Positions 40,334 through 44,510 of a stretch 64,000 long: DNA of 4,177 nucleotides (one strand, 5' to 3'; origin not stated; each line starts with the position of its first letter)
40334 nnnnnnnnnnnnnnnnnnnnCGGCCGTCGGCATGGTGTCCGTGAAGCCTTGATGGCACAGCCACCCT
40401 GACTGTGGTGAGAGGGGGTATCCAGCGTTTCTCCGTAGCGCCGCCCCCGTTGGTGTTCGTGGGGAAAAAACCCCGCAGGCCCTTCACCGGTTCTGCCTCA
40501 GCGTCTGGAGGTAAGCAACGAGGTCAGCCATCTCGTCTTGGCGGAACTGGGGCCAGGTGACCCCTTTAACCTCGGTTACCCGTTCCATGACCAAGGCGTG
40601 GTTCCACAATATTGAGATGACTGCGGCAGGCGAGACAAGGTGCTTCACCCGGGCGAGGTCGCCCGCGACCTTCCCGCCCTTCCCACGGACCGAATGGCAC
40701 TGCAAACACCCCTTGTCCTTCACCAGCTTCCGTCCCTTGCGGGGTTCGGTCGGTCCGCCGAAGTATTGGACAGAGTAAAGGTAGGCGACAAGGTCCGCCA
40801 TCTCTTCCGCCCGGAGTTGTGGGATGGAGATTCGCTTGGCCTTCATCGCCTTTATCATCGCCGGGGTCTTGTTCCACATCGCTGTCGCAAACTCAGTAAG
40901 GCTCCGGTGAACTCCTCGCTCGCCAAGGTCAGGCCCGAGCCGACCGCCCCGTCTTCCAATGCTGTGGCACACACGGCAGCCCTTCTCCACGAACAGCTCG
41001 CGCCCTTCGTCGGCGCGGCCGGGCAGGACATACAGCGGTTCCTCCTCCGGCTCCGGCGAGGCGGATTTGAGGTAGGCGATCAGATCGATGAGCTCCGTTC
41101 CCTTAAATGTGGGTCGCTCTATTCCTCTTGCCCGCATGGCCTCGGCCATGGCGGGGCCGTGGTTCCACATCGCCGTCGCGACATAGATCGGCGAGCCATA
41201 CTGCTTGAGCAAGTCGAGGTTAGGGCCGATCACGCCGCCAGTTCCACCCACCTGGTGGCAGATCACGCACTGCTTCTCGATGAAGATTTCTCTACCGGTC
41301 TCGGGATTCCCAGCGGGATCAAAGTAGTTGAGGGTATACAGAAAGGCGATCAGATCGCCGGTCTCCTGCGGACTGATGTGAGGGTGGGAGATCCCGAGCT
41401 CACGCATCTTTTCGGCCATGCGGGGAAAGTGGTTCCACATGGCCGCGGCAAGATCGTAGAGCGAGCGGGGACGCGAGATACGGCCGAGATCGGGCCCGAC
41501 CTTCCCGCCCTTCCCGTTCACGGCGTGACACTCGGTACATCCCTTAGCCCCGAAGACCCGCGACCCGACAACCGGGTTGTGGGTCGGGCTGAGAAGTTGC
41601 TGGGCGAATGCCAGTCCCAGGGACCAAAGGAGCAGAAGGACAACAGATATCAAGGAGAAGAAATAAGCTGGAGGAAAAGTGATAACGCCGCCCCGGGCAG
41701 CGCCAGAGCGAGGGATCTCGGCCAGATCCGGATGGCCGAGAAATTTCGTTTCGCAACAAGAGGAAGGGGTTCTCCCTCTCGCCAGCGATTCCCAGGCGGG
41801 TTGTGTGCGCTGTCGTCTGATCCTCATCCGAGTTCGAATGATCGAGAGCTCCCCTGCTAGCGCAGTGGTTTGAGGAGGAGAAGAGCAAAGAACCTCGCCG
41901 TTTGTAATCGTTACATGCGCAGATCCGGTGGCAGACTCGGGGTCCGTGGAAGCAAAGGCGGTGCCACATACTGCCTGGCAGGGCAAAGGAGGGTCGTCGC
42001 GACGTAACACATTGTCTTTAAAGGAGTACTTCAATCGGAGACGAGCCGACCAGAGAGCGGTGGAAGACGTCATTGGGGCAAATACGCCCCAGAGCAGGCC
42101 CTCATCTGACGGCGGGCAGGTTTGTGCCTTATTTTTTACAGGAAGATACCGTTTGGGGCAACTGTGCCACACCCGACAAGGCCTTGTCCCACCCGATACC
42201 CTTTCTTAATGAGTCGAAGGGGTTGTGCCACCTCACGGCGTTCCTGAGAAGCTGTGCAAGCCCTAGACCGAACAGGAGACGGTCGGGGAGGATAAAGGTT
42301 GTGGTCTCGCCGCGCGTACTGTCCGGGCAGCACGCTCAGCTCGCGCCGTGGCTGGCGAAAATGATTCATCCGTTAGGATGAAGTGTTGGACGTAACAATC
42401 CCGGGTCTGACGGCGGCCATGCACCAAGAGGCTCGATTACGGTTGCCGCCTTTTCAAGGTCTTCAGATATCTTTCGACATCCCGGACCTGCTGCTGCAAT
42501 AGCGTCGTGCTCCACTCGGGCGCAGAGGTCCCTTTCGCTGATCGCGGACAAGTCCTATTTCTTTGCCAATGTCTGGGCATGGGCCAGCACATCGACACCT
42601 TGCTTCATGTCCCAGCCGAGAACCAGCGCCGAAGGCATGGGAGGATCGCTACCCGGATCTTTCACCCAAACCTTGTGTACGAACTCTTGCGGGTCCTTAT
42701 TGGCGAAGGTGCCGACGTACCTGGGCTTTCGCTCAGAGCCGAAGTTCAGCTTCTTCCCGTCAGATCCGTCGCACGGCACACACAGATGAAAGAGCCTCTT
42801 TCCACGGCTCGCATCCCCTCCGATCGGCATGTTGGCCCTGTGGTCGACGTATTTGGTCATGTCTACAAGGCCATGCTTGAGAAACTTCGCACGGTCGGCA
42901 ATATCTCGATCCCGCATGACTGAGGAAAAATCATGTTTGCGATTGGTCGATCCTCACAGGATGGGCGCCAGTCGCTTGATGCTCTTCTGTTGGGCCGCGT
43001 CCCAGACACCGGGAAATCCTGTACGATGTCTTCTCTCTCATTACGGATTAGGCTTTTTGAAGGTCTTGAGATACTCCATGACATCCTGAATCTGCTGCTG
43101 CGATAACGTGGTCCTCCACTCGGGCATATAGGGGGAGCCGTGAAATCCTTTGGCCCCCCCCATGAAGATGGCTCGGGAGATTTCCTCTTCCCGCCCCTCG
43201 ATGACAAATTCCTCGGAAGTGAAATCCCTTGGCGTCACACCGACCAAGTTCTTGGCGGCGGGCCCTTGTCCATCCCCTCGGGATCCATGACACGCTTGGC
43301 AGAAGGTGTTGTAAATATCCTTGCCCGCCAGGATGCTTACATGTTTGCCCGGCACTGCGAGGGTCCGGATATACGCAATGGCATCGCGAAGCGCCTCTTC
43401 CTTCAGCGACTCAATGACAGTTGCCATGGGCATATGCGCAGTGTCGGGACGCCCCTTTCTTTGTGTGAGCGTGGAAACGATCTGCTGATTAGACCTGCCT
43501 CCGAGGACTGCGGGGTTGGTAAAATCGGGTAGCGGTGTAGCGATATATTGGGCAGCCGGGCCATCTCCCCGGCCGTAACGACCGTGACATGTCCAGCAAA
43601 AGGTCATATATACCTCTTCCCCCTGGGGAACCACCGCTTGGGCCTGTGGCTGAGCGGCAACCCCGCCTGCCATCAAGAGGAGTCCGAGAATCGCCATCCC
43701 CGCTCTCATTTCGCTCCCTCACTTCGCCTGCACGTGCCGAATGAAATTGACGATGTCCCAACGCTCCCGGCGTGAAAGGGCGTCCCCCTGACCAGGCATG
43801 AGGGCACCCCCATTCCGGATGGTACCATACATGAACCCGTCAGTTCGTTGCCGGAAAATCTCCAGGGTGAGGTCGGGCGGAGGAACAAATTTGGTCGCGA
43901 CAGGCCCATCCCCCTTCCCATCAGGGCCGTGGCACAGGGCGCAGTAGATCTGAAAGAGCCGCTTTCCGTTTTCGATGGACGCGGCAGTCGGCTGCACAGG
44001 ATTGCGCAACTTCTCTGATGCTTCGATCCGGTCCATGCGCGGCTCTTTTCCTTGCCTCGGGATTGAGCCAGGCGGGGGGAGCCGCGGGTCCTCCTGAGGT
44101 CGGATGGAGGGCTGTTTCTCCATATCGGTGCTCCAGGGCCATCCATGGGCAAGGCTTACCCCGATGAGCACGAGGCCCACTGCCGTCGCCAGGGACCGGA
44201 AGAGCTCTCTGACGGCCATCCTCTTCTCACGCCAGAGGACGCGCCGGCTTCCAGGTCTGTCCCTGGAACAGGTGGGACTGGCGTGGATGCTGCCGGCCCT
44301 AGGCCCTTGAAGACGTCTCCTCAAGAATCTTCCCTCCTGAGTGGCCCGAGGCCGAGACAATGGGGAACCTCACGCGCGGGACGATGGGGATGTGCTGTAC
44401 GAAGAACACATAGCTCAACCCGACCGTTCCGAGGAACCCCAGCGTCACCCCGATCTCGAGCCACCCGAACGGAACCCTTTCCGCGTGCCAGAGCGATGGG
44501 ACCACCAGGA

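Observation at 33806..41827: Atypical Qrc/ACIII-like complex bracketed by two paralogous four-domain c-type cytochromes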

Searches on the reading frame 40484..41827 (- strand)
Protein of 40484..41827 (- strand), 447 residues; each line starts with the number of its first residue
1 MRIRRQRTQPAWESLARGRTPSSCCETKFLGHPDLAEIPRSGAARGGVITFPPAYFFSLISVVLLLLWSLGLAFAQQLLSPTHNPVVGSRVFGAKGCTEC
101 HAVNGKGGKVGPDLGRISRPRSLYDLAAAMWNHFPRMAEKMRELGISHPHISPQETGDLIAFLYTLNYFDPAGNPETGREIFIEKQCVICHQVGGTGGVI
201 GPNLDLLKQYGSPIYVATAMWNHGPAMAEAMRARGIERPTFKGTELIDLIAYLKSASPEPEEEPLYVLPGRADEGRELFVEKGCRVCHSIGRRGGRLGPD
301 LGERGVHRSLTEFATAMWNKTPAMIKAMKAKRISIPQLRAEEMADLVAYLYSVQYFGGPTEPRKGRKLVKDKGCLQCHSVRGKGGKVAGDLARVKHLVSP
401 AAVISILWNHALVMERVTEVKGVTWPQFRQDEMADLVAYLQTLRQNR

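Call 4: search_protein_families(library=pfam, proteins=[window:40484-41827:-], max_evalue=0.01)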
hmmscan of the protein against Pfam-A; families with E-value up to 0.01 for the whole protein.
window:40484-41827:- (447 aa): 5 families
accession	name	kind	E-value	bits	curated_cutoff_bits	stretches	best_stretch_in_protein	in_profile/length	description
PF00034.26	Cytochrom_C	-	7.9e-34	117.3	21.3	4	88-166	4-89/90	Cytochrome c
PF13442.11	Cytochrome_CBB3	-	2.8e-21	76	27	2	271-350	2-68/68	Cytochrome C oxidase, cbb3-type, subunit III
PF02433.20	FixO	-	0.00036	20.5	29.6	0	274-289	52-67/219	Cytochrome C oxidase, mono-heme subunit/FixO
PF09699.15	Paired_CXXCH_1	-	0.0016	18.6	20.6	0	369-382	4-17/41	Doubled CXXCH motif (Paired_CXXCH_1)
PF14376.11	Haem_bd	-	0.01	16.3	27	0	365-380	34-48/133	Haem-binding domain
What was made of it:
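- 40484..41827 (-): cytT1: four tandem class-I cytochrome c domains (4 CxxCH); Sec signal ending AFA|QQ; the start codon is uncertain. Pfam Cytochrom_C in 4 stretches (call 4).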

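Call 5: search_protein_families(library=ncbifam, proteins=[window:40484-41827:-], max_evalue=0.01)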
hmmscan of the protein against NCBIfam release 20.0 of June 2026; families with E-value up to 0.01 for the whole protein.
window:40484-41827:- (447 aa): 14 families
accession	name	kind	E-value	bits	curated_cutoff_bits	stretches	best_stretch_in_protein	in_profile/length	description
TIGR04485.1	thiosulf_SoxX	equivalog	3.3e-24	85.4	61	4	97-166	5-78/78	sulfur oxidation c-type cytochrome SoxX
TIGR02603.1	CxxCH_TIGR02603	domain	4.8e-24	84.9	68.15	3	173-211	1-38/134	putative heme-binding domain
NF040971.1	cytc_ExtS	equivalog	4.8e-18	65.4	100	2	346-414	62-130/262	selenite/tellurite reduction operon c-type cytochrome lipoprotein ExtS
NF050122.1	bc1_QcrC_actin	exception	1.4e-13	50.7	200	2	272-445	41-213/253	cytochrome bc1 complex diheme cytochrome c subunit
NF045773.1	cytochro_C550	exception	1e-09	38.4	125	0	273-330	49-105/118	cytochrome c550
TIGR00782.1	ccoP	equivalog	2.7e-09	36.7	179.95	0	178-293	110-223/285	cytochrome-c oxidase, cbb3-type subunit III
NF052248.1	SorU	equivalog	5.2e-08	33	100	1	178-209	1-37/72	SorU family sulfite dehydrogenase c-type cytochrome subunit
TIGR04494.1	c550_PedF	equivalog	5.4e-08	32.8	122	0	87-117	53-82/133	cytochrome c-550 PedF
NF045774.1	cytochro_C551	exception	6.8e-08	32.5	118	0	94-122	47-74/110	cytochrome c551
NF011054.0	PRK14486.1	equivalog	6.7e-05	22.5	447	0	364-443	217-290/294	putative bifunctional cbb3-type cytochrome c oxidase subunit II/cytochrome c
NF045930.1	Cytc6PetJCyano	equivalog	0.00015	21.7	135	0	171-195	24-47/110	cytochrome c6 PetJ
NF011055.0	PRK14487.1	subfamily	0.00043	19.8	218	0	274-289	58-73/212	cbb3-type cytochrome c oxidase subunit II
NF049874.1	PdsA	exception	0.00048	20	330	0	343-392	102-146/198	periplasmic diheme shuttle PdsA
NF041895.1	choice_anch_V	domain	0.001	19.1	42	0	86-107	16-38/150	choice-of-anchor V domain-containing protein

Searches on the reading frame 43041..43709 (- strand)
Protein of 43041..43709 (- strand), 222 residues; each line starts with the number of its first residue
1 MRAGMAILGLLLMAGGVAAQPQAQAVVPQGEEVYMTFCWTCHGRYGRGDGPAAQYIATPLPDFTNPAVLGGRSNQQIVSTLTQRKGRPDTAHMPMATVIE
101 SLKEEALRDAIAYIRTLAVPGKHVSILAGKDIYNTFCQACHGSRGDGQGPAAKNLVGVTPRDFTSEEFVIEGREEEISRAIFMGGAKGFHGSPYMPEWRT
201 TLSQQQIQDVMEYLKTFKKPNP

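Call 10: search_protein_families(library=pfam, proteins=[window:43041-43709:-], max_evalue=0.001)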
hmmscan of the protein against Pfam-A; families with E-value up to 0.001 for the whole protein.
window:43041-43709:- (222 aa): 2 families
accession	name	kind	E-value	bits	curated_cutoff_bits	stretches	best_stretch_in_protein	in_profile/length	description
PF00034.26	Cytochrom_C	-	2.6e-24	86.8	21.3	2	128-216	3-88/90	Cytochrome c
PF13442.11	Cytochrome_CBB3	-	7.6e-19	68.3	27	2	128-214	5-68/68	Cytochrome C oxidase, cbb3-type, subunit III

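Call 47: search_protein_families(library=ncbifam, proteins=[window:43041-43709:-], max_evalue=0.00001)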
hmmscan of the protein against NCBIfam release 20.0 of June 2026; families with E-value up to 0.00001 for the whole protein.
window:43041-43709:- (222 aa): 8 families
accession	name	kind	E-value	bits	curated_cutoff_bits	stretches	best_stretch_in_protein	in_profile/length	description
TIGR00782.1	ccoP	equivalog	4.1e-16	59.1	179.95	1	17-216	96-280/285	cytochrome-c oxidase, cbb3-type subunit III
NF033864.1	cytochrome579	equivalog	1.8e-12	47.4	280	1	100-169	21-93/179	cytochrome 579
NF050122.1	bc1_QcrC_actin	exception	1.1e-10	41.2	200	0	124-158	39-72/253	cytochrome bc1 complex diheme cytochrome c subunit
NF011054.0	PRK14486.1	equivalog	8.9e-10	38.5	447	0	125-219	214-292/294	putative bifunctional cbb3-type cytochrome c oxidase subunit II/cytochrome c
TIGR02603.1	CxxCH_TIGR02603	domain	1.6e-07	31.4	68.15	0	28-48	4-24/134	putative heme-binding domain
TIGR03872.1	cytochrome_MoxG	equivalog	1.7e-07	31.4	147.8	0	18-51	35-69/133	cytochrome c(L), periplasmic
NF045930.1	Cytc6PetJCyano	equivalog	3e-06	27.1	135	0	116-214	18-102/110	cytochrome c6 PetJ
TIGR04494.1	c550_PedF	equivalog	6.2e-06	26.1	122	0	125-218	50-131/133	cytochrome c-550 PedF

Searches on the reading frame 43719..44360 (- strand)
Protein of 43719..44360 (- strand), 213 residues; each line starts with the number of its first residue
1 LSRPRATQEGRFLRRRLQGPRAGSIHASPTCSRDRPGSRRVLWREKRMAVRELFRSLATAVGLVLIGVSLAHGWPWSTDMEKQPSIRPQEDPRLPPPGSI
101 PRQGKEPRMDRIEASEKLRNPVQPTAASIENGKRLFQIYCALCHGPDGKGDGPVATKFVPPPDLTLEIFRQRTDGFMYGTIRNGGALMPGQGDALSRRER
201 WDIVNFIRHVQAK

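Call 10: search_protein_families(library=pfam, proteins=[window:43719-44360:-], max_evalue=0.001)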
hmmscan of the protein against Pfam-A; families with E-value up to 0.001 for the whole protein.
window:43719-44360:- (213 aa): 2 families
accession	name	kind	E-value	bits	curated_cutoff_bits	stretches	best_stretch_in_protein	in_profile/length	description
PF13442.11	Cytochrome_CBB3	-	2.6e-12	47.3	27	1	128-207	2-68/68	Cytochrome C oxidase, cbb3-type, subunit III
PF00034.26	Cytochrom_C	-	1e-09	40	21.3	1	129-210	1-89/90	Cytochrome c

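Call 47: search_protein_families(library=ncbifam, proteins=[window:43719-44360:-], max_evalue=0.00001)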
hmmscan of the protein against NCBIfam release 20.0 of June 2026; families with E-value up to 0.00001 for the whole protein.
window:43719-44360:- (213 aa): 4 families
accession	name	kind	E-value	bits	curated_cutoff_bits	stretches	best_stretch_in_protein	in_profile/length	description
NF011054.0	PRK14486.1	equivalog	4.6e-12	46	447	1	110-212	196-292/294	putative bifunctional cbb3-type cytochrome c oxidase subunit II/cytochrome c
NF033864.1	cytochrome579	equivalog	1.3e-08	34.7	280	1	109-190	29-114/179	cytochrome 579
TIGR04494.1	c550_PedF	equivalog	9.1e-07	28.9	122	1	110-211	31-131/133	cytochrome c-550 PedF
NF050122.1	bc1_QcrC_actin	exception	3.8e-06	26.4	200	1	124-211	131-212/253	cytochrome bc1 complex diheme cytochrome c subunit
